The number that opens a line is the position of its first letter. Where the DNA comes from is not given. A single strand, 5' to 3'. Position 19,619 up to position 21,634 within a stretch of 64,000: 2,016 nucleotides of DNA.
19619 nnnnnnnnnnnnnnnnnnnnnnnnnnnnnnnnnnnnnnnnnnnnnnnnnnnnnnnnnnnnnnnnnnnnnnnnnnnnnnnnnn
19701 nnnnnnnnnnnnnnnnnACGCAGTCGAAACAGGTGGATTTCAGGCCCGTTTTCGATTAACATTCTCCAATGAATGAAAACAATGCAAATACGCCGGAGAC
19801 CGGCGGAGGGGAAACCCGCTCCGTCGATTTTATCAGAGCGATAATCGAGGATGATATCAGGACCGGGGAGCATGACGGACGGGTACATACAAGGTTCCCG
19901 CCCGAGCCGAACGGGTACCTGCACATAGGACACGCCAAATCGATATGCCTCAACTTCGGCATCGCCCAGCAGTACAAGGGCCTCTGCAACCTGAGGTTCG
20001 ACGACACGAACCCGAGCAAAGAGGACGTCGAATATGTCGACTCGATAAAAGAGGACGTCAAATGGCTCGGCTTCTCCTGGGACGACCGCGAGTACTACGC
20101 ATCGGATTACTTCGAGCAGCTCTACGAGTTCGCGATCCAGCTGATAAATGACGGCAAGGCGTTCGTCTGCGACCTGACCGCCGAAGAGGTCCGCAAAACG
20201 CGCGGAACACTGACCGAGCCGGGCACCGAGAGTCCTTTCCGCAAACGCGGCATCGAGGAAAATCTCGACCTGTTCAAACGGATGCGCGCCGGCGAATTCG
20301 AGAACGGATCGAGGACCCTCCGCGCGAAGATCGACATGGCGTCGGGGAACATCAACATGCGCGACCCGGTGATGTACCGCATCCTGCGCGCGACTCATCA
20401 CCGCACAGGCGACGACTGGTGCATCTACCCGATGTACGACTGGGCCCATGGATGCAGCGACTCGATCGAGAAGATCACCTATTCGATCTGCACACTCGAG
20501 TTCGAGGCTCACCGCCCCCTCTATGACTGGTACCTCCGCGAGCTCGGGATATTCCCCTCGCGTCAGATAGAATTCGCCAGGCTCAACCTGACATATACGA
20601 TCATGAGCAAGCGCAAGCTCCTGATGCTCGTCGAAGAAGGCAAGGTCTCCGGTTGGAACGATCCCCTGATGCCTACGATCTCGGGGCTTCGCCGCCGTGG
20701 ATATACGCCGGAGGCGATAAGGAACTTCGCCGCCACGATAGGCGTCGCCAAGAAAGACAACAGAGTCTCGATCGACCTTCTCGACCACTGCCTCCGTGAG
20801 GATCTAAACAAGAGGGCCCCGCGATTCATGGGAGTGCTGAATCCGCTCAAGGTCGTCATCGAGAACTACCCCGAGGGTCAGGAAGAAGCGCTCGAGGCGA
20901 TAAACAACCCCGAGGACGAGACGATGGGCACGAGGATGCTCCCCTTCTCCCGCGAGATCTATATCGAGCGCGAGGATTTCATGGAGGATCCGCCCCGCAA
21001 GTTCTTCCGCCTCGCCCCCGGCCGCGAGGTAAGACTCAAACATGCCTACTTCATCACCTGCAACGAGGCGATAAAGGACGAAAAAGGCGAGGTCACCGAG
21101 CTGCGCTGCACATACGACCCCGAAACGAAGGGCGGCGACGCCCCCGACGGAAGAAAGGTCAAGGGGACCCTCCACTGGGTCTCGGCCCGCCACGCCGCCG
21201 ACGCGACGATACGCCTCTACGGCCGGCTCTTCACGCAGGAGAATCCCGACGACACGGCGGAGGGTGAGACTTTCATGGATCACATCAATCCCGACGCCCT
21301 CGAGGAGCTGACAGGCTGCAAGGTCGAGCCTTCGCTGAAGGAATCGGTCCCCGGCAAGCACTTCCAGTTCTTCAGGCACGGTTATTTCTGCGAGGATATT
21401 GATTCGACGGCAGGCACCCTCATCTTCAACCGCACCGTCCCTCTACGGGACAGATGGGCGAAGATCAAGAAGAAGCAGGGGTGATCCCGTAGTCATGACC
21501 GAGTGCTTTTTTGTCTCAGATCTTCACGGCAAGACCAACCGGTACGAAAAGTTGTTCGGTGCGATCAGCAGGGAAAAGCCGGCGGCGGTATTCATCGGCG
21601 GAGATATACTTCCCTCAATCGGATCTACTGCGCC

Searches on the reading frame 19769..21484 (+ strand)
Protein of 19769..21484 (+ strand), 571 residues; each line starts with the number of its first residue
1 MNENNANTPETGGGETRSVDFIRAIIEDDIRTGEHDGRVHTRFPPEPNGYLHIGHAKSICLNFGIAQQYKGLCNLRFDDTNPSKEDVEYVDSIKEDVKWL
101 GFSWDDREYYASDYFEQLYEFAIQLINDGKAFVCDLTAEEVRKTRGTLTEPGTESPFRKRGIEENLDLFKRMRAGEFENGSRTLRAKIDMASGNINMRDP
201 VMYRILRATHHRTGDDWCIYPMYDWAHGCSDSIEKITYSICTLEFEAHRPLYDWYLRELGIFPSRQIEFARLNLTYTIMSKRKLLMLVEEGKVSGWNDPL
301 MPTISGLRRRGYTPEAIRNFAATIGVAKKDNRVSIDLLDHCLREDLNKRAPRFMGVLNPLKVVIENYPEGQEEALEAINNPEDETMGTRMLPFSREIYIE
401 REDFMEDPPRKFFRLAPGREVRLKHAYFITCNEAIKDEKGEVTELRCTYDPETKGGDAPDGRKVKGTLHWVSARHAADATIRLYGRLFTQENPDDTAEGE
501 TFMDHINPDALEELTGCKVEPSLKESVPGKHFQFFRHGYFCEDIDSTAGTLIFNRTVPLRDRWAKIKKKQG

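Call 36: search_protein_families(library=pfam, proteins=[window:19769-21484:+], max_evalue=0.001)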
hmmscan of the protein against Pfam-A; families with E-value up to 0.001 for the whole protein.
window:19769-21484:+ (571 aa): 3 families
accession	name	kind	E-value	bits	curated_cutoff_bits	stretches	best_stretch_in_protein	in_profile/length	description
PF00749.27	tRNA-synt_1c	-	1.5e-105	353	23.4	1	39-347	2-313/314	tRNA synthetases class I (E and Q), catalytic domain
PF03950.23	tRNA-synt_1c_C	-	1.7e-32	111.9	23.9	1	350-450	1-91/91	tRNA synthetases class I (E and Q), anti-codon binding domain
PF20974.2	tRNA-synt_1c_C2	-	3.7e-20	72.8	23.9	1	467-543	1-69/69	tRNA synthetases class I (E and Q), anti-codon binding domain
